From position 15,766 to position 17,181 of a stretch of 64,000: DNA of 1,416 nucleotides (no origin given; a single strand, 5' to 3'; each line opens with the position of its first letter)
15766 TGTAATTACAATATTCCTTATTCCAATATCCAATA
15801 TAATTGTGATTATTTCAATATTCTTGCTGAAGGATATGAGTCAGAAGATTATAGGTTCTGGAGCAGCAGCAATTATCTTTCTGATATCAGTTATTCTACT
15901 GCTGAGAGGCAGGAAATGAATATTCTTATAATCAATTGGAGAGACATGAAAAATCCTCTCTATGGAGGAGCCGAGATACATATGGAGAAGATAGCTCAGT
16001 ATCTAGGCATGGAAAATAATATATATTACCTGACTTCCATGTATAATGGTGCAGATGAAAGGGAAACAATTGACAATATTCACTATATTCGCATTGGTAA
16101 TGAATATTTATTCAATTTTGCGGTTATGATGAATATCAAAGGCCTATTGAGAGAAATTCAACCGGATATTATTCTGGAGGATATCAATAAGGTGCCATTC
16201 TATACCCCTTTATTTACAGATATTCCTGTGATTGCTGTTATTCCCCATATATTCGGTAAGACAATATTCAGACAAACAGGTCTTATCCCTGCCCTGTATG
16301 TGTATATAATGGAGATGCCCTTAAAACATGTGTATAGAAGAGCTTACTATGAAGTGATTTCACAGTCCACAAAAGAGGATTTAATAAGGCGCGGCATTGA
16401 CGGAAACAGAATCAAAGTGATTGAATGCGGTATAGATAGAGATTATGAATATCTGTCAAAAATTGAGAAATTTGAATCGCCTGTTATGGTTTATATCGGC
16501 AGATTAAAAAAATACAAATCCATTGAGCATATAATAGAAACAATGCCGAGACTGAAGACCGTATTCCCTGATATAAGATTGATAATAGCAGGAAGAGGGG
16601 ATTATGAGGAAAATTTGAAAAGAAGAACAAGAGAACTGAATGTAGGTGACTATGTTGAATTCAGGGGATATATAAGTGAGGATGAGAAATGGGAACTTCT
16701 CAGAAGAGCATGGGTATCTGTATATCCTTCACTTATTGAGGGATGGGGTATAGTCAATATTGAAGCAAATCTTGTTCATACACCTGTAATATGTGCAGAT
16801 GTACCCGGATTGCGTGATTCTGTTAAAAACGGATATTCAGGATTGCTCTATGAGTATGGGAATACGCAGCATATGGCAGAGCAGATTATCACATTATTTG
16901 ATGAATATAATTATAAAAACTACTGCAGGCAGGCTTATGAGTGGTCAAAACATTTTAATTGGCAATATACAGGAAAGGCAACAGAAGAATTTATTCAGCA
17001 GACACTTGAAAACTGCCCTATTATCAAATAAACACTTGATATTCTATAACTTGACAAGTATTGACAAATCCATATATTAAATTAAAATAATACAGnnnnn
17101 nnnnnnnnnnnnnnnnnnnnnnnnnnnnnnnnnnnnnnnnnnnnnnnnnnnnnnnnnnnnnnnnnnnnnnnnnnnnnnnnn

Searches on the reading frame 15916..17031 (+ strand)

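Call 29: search_protein_families(library=pfam, proteins=[window:15916-17031:+], max_evalue=0.00001)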
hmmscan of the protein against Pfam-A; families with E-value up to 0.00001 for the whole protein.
window:15916-17031:+ (371 aa): 4 families
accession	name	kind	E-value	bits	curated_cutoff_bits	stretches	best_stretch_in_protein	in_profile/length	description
PF00534.26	Glycos_transf_1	-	1.4e-38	132.5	26.4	1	187-339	14-167/172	Glycosyl transferases group 1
PF13692.12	Glyco_trans_1_4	-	1e-29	104.1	27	1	189-329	2-141/142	Glycosyl transferases group 1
PF13439.12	Glyco_transf_4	-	2.8e-11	44.2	28.5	1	16-176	1-169/170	Glycosyltransferase Family 4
PF20706.3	GT4-conflict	-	4.6e-09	36.2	26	1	162-305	170-322/385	Family 4 Glycosyltransferase in conflict systems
